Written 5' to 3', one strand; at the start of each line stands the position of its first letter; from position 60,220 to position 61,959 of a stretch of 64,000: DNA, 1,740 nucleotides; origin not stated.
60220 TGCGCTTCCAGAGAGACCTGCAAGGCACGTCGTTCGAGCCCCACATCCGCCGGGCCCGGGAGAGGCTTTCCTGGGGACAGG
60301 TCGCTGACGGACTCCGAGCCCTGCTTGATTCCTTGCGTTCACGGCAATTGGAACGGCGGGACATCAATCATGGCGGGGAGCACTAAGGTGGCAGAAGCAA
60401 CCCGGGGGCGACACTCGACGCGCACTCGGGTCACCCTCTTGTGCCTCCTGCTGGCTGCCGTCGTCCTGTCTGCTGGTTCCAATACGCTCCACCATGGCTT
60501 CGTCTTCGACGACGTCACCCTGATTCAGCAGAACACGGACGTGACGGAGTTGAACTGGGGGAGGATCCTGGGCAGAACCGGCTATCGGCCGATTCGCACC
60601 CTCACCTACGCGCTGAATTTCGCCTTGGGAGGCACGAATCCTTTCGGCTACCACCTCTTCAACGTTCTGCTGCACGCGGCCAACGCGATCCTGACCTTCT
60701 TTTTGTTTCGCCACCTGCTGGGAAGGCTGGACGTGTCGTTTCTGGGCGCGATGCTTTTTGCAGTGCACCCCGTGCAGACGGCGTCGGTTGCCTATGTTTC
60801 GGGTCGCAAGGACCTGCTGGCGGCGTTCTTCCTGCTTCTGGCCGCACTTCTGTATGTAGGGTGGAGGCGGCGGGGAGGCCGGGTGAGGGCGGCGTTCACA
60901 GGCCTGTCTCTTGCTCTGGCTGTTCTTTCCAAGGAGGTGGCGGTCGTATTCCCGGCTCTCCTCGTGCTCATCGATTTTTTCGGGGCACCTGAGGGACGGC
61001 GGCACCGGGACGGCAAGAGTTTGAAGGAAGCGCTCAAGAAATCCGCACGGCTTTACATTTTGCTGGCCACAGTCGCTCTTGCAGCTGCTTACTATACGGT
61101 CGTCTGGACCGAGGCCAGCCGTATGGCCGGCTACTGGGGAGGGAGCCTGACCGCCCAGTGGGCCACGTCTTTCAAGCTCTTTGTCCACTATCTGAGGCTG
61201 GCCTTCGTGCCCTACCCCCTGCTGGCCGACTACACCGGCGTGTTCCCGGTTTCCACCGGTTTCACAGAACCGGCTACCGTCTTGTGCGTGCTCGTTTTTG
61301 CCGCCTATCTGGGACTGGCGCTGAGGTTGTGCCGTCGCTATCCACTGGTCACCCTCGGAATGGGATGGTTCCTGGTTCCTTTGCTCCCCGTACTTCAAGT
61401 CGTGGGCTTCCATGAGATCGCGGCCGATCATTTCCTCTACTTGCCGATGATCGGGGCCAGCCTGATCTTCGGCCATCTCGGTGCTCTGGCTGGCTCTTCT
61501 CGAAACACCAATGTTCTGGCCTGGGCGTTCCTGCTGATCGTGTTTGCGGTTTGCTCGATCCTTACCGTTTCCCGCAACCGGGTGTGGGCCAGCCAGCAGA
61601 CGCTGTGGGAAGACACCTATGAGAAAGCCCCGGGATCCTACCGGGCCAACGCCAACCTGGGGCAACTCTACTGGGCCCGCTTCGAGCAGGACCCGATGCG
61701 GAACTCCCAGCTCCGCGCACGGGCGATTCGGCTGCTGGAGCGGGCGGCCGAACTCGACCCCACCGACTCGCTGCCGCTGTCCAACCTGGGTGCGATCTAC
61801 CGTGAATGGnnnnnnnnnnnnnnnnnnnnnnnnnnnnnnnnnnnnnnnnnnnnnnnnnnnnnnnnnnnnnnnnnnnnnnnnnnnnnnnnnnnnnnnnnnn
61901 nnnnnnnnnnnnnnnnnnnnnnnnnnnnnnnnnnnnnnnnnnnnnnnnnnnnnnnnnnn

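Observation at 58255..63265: Paired polyprenyl-phosphate sugar synthases (GtrB-like and DPM1-like) flanking a TMTC/PMT-like GT-C/TPR protein: a candidate periplasmic glycosylation module inside the EPS locus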

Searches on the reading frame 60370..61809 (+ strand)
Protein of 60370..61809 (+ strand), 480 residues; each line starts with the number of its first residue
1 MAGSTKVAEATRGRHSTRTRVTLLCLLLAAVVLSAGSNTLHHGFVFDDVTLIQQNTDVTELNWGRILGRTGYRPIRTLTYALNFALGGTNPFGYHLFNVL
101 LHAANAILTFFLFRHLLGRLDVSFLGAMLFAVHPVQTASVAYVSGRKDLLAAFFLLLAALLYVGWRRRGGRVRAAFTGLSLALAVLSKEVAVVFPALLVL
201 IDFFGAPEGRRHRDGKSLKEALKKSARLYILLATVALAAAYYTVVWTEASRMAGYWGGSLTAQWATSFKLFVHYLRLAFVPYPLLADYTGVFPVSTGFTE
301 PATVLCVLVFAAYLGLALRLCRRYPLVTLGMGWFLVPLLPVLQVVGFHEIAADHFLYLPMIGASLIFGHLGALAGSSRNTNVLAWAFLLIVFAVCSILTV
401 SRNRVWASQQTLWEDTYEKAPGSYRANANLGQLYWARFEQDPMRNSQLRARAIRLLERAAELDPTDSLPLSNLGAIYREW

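Call 7: search_protein_families(library=pfam, max_evalue=10, proteins=[window:60370-61809:+])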
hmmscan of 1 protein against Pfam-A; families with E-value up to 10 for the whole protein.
window:60370-61809:+ (480 aa): 5 families
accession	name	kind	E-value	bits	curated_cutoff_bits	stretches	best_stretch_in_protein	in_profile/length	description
PF13431.12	TPR_17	-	0.00031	21.2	24.4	1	455-479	1-25/34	Tetratricopeptide repeat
PF13414.12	TPR_11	-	0.021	14.9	26.8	1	452-477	13-38/42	TPR repeat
PF20136.4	DUF6526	-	0.33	11.4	23.7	1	354-408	17-69/145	Family of unknown function (DUF6526)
PF13428.12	TPR_14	-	1.5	10.2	23.5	1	448-474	16-42/44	Tetratricopeptide repeat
PF14559.12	TPR_19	-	2.1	9.2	25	0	450-477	8-35/68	Tetratricopeptide repeat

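Call 10: find_homologous_proteins(query=window:60370-61749:+, max_evalue=0.001)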
Query window:60370-61749:+ (460 aa): 687 proteins with E <= 0.001 among 8000 candidates; the best 120 are listed.
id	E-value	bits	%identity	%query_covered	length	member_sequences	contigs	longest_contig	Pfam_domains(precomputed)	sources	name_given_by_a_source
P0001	4.6e-286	967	95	100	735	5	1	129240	PF14559.13,PF13431.13,PF23914.2,PF13414.13,PF00515.35,PF13424.13,PF13432.13,PF13428.13,PF13181.13,PF07719.24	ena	-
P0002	2.6e-240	816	82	100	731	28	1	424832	PF13431.13,PF13414.13,PF13176.13,PF13428.13,PF14559.13,PF00515.35,PF12895.14,PF13424.13,PF21033.5,PF13432.13,PF13181.13,PF07719.24,PF13174.13,PF13231.13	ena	-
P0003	5.8e-232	789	81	99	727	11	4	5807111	PF13431.13,PF13414.13,PF13428.13,PF14559.13,PF00515.35,PF12895.14,PF13424.13,PF13432.13,PF13181.13,PF07719.24,PF13174.13,PF20308.5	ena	-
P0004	3.6e-220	750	78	97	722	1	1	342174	PF14559.13,PF13431.13,PF13414.13,PF00515.35,PF13424.13,PF13432.13,PF13428.13,PF13181.13,PF07719.24,PF13174.13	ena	-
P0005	1.2e-217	741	77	97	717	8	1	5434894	PF14559.13,PF13431.13,PF13414.13,PF00515.35,PF13424.13,PF13176.13,PF13432.13,PF13428.13,PF13181.13,PF07719.24,PF13174.13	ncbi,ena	-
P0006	2.1e-216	737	77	97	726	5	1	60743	PF14559.13,PF13431.13,PF13414.13,PF00515.35,PF13424.13,PF13176.13,PF13432.13,PF13428.13,PF13181.13,PF07719.24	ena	-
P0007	1.2e-213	728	76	97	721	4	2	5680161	PF13431.13,PF13414.13,PF13428.13,PF14559.13,PF00515.35,PF12895.14,PF13424.13,PF21033.5,PF13432.13,PF13181.13,PF07719.24,PF13174.13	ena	-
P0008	4.0e-213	726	77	97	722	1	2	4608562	PF14559.13,PF13431.13,PF13414.13,PF00515.35,PF13424.13,PF13432.13,PF13428.13,PF13181.13,PF07719.24,PF13231.13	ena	-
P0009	1.0e-206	705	73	98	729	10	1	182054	PF14559.13,PF13431.13,PF13414.13,PF00515.35,PF13424.13,PF13432.13,PF13428.13,PF13181.13,PF07719.24,PF13174.13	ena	-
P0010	5.9e-189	647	69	96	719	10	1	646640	PF13431.13,PF23914.2,PF13414.13,PF13176.13,PF13428.13,PF14559.13,PF00515.35,PF12895.14,PF13424.13,PF13432.13,PF13181.13,PF07719.24,PF13174.13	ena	-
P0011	1.1e-187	643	78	84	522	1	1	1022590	PF14559.13,PF13414.13,PF00515.35,PF13432.13,PF13428.13,PF07719.24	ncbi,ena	-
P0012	3.9e-186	638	64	100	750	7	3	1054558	PF13431.13,PF13414.13,PF13176.13,PF13428.13,PF07721.21,PF14559.13,PF24575.2,PF00515.35,PF13424.13,PF21033.5,PF13432.13,PF13181.13,PF07719.24,PF13174.13,PF20308.5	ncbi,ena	-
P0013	2.7e-176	605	68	88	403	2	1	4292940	PF13231.13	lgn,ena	-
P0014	7.6e-175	600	66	96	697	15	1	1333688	PF13431.13,PF23914.2,PF13414.13,PF13176.13,PF13428.13,PF13374.13,PF14559.13,PF24575.2,PF13371.13,PF00515.35,PF12895.14,PF13424.13,PF21033.5,PF13432.13,PF13181.13,PF07719.24,PF20308.5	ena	-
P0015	3.7e-166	572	59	97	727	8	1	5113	PF13431.13,PF23914.2,PF13414.13,PF13176.13,PF13428.13,PF14559.13,PF00515.35,PF13424.13,PF21033.5,PF13432.13,PF13181.13,PF07719.24,PF13174.13,PF20308.5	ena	-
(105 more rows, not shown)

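Call 12: find_encoding_contigs(protein=P0001, flank=8000, max_places=3)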
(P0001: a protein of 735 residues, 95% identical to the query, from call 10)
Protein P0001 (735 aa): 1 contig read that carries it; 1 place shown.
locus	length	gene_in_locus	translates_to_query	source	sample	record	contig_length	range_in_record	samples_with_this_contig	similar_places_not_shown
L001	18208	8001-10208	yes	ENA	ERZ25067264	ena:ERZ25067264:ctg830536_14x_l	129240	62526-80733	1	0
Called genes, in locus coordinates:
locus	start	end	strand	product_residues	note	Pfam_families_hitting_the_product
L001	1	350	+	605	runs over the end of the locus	PF04932:Wzy_C, PF00515:TPR_1 (faint), PF07719:TPR_2 (faint)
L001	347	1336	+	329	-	PF13579:Glyco_trans_4_4 (weak), PF13439:Glyco_transf_4, PF00534:Glycos_transf_1, PF13692:Glyco_trans_1_4, PF20706:GT4-conflict (weak)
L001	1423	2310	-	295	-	PF00535:Glycos_transf_2, PF13641:Glyco_tranf_2_3, PF13632:Glyco_trans_2_3 (weak)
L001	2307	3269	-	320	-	PF00535:Glycos_transf_2, PF10111:Glyco_tranf_2_2 (weak), PF13641:Glyco_tranf_2_3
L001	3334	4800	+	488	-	PF13727:CoA_binding_3, PF02397:Bac_transf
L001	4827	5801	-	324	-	PF01073:3Beta_HSD, PF01370:Epimerase, PF02719:Polysacc_synt_2, PF04321:RmlD_sub_bind, PF13460:NAD_binding_10 (weak), PF16363:GDP_Man_Dehyd, PF07993:NAD_binding_4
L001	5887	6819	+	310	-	PF00535:Glycos_transf_2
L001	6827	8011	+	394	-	PF13439:Glyco_transf_4 (weak), PF13579:Glyco_trans_4_4 (weak), PF00534:Glycos_transf_1, PF13692:Glyco_trans_1_4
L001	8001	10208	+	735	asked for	PF13424:TPR_12 (faint), PF13428:TPR_14 (faint), PF13431:TPR_17 (faint), PF13432:TPR_16 (faint), PF00515:TPR_1 (faint), PF07719:TPR_2 (faint), PF13414:TPR_11 (weak), PF14559:TPR_19 (weak), +2 more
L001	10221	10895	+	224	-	PF13641:Glyco_tranf_2_3 (weak), PF00535:Glycos_transf_2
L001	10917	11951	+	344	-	PF13489:Methyltransf_23, PF02353:CMAS (weak), PF07021:MetW, PF13847:Methyltransf_31, PF08241:Methyltransf_11, PF08242:Methyltransf_12, PF13649:Methyltransf_25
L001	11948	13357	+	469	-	PF03721:UDPG_MGDP_dh_N, PF00984:UDPG_MGDP_dh, PF03720:UDPG_MGDP_dh_C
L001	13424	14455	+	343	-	PF00535:Glycos_transf_2, PF10111:Glyco_tranf_2_2 (faint), PF13641:Glyco_tranf_2_3, PF13632:Glyco_trans_2_3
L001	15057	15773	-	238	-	-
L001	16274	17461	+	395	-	PF00009:GTP_EFTU, PF03144:GTP_EFTU_D2, PF03143:GTP_EFTU_D3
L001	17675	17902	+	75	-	PF00584:SecE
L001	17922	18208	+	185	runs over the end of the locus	PF02357:NusG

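Call 13: find_encoding_contigs(protein=P0005, flank=8000, max_places=3)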
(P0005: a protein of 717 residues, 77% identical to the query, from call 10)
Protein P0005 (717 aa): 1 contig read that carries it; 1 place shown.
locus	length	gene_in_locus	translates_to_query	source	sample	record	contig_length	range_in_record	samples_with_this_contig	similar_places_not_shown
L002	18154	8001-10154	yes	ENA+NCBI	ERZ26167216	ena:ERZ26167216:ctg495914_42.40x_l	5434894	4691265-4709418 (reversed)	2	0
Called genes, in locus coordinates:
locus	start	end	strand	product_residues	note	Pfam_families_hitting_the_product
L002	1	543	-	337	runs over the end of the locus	PF00535:Glycos_transf_2, PF13641:Glyco_tranf_2_3, PF13632:Glyco_trans_2_3 (weak)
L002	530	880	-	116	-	-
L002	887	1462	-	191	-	PF00535:Glycos_transf_2, PF10111:Glyco_tranf_2_2, PF13641:Glyco_tranf_2_3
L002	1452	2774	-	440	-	PF00535:Glycos_transf_2, PF13641:Glyco_tranf_2_3, PF10111:Glyco_tranf_2_2 (faint), PF13632:Glyco_trans_2_3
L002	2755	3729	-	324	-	PF13641:Glyco_tranf_2_3, PF00535:Glycos_transf_2, PF10111:Glyco_tranf_2_2, PF13632:Glyco_trans_2_3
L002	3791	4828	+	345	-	PF13727:CoA_binding_3 (weak), PF02397:Bac_transf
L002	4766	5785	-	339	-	PF01073:3Beta_HSD, PF01370:Epimerase, PF02719:Polysacc_synt_2, PF04321:RmlD_sub_bind, PF16363:GDP_Man_Dehyd, PF07993:NAD_binding_4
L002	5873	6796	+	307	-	PF00535:Glycos_transf_2, PF10111:Glyco_tranf_2_2 (weak)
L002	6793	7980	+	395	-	PF13439:Glyco_transf_4, PF13579:Glyco_trans_4_4 (weak), PF00534:Glycos_transf_1, PF13692:Glyco_trans_1_4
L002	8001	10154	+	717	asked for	PF13174:TPR_6 (faint), PF13424:TPR_12 (faint), PF13431:TPR_17 (faint), PF14559:TPR_19 (faint), PF00515:TPR_1 (faint), PF13181:TPR_8 (faint), PF13414:TPR_11 (weak), PF13432:TPR_16, +3 more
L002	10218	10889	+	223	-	PF13641:Glyco_tranf_2_3 (weak), PF00535:Glycos_transf_2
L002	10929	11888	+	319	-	PF13489:Methyltransf_23, PF02353:CMAS (weak), PF07021:MetW, PF08241:Methyltransf_11, PF08242:Methyltransf_12, PF13649:Methyltransf_25, PF13847:Methyltransf_31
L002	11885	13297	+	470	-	PF03721:UDPG_MGDP_dh_N, PF00984:UDPG_MGDP_dh, PF03720:UDPG_MGDP_dh_C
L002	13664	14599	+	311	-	PF00535:Glycos_transf_2, PF13641:Glyco_tranf_2_3, PF13632:Glyco_trans_2_3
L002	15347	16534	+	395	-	PF00009:GTP_EFTU, PF03144:GTP_EFTU_D2, PF03143:GTP_EFTU_D3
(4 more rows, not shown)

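Call 39: search_solved_structures(query=A2, max_evalue=10, show_alignments=2)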
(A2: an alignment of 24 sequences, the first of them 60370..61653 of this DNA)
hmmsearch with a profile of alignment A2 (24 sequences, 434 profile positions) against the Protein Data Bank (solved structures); distinct sequences matched with E-value up to 10: 0.

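Call 40: search_protein_families(library=pfam, alignment_id=A2, max_evalue=1)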
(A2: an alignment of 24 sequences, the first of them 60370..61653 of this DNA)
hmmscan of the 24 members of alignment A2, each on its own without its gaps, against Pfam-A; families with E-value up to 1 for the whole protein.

A. member 1, window:60370-61653:+ (428 aa): 1 family
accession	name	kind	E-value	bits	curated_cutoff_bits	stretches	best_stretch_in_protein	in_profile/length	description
PF20136.4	DUF6526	-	0.21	12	23.7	1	354-409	17-70/145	Family of unknown function (DUF6526)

B. families by the number of members that match (of 24 scanned): 13 families
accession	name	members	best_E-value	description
PF13231.12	PMT_2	7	5.7e-10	Dolichyl-phosphate-mannose-protein mannosyltransferase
PF02366.24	PMT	3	2.6e-06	Dolichyl-phosphate-mannose-protein mannosyltransferase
PF15971.10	Mannosyl_trans4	1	0.00032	DolP-mannose mannosyltransferase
PF07695.17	7TMR-DISM_7TM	1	0.013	7TM diverse intracellular signalling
PF14897.12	EpsG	1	0.017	EpsG family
PF24661.1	DUF7649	1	0.037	Domain of unknown function (DUF7649)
PF20794.3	bPH_7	1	0.12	Bacterial PH domain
PF12428.13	DUF3675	1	0.14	Protein of unknown function (DUF3675)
PF17091.10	Inovirus_G7P_1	1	0.14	Inovirus G7P protein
PF10034.15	Dpy19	1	0.17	Q-cell neuroblast polarisation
PF06341.16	DUF1056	1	0.19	Protein of unknown function (DUF1056)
PF20136.4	DUF6526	1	0.21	Family of unknown function (DUF6526)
PF15013.11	CCSMST1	1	0.48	CCSMST1 family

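Call 50: predict_structure(alignment_id=A2)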
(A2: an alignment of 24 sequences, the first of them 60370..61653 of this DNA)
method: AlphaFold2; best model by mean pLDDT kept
length: 428 residues; sequences in the alignment: 24
mean_pLDDT: 79.5   pTM: 0.85
mean pLDDT of the five models: 79.5, 78.5, 77.6, 76.1, 74.5
residues with pLDDT >= 90: 124; 70-90: 201; 50-70: 76; < 50: 27
segments of 3 or more residues with pLDDT < 50: 1-3, 250-252, 285-291, 348-351, 426-428
pLDDT, mean of each block of 10 residues (from residue 1): 51 70 95 88 68 77 77 69 78 86 96 92 92 85 78 94 91 93 81 86 71 56 81 85 67 64 86 88 51 78 94 95 91 90 53 74 93 74 80 86 80 76 54
secondary structure, 60 per line:
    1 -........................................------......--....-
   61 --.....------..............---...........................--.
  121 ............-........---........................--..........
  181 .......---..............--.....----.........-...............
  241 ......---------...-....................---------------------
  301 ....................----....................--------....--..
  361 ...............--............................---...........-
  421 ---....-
elements in order: H2-41 H48-53 H56-59 H63-67 H74-87 H91-117 H120-132 H134-141 H145-168 H171-187 H191-204 H207-211 H216-224 H226-246 H260-279 H301-320 H325-344 H353-356 H359-375 H378-405 H409-419 H424-427

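Call 55: fold_search(model_id=the predicted structure, library=pdb)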
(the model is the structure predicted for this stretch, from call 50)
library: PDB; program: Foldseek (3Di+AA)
matches with E <= 10: 464; with E <= 0.001: 1
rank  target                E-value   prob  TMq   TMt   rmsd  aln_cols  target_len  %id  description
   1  8b6l_I                6.6e-04  1.00  0.48  0.33  15.5       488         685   15  Subtomogram average of the human Sec61-TRAP-OSTA-translocon (released 2022-12-07)
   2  8age_A                1.1e-03  1.00  0.51  0.36  12.2       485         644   13  Structure of yeast oligosaccharylransferase complex with acceptor peptide bound (released 2022-12-07)
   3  8agc_A                1.2e-03  1.00  0.50  0.34  13.3       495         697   13  Structure of yeast oligosaccharylransferase complex with lipid-linked oligosaccharide and non-acceptor peptide bound (released 2022-12-07)
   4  9n9j_I                2.2e-03  1.00  0.48  0.32  15.4       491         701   14  Structure of a GRP94 folding intermediate engaged with a CCDC134- and FKBP11-bound secretory translocon (released 2025-11-19)
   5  6s7t_A                2.2e-03  1.00  0.49  0.32  11.1       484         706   13  Cryo-EM structure of human oligosaccharyltransferase complex OST-B (released 2019-12-18)
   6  6ftg_5                2.5e-03  1.00  0.46  0.33  15.5       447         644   15  Subtomogram average of OST-containing ribosome-translocon complexes from canine rough microsomal membranes (released 2018-03-21)
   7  5gmy_A                2.7e-03  1.00  0.47  0.27  14.8       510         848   15  Crystal structure of the Archaeoglobus fulgidus oligosaccharyltransferase (O29867_ARCFU) tethered with an acceptor pep (released 2017-02-01)
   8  8agb_A                3.1e-03  1.00  0.49  0.35  13.8       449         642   13  Structure of yeast oligosaccharylransferase complex with lipid-linked oligosaccharide bound (released 2022-12-07)
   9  6ezn_F                4.1e-03  1.00  0.51  0.37  13.2       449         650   14  Cryo-EM structure of the yeast oligosaccharyltransferase (OST) complex (released 2018-01-17)
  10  5ogl_A                7.4e-03  1.00  0.47  0.31  12.1       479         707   11  Structure of bacterial oligosaccharyltransferase PglB in complex with an acceptor peptide and an lipid-linked oligosac (released 2017-10-25)
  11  3waj                  7.7e-03  1.00  0.46  0.27  16.7       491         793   12  Crystal structure of the Archaeoglobus fulgidus oligosaccharyltransferase (O29867_ARCFU) complex with Zn and sulfate (released 2013-10-30)
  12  6gxc_A                9.0e-03  1.00  0.48  0.32  11.6       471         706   11  Bacterial oligosaccharyltransferase PglB in complex with an inhibitory peptide and a reactive lipid-linked oligosaccha (released 2018-11-14)
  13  7e9s_A                9.3e-03  1.00  0.49  0.27  14.2       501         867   13  Archaeal oligosaccharyltransferase AglB from Archaeoglobus fulgidus in complex with an inhibitory peptide and a dolich (released 2021-09-08)
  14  8if8_B                9.3e-03  1.00  0.41  0.31  14.5       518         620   12  Arabinosyltransferase AftA (released 2023-05-31)
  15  9i5k_A                1.4e-02  1.00  0.49  0.43   9.4       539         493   12  Structure of the Chaetomium thermophilum Pmt4 homodimer (C2 symmetry) (released 2025-12-24)
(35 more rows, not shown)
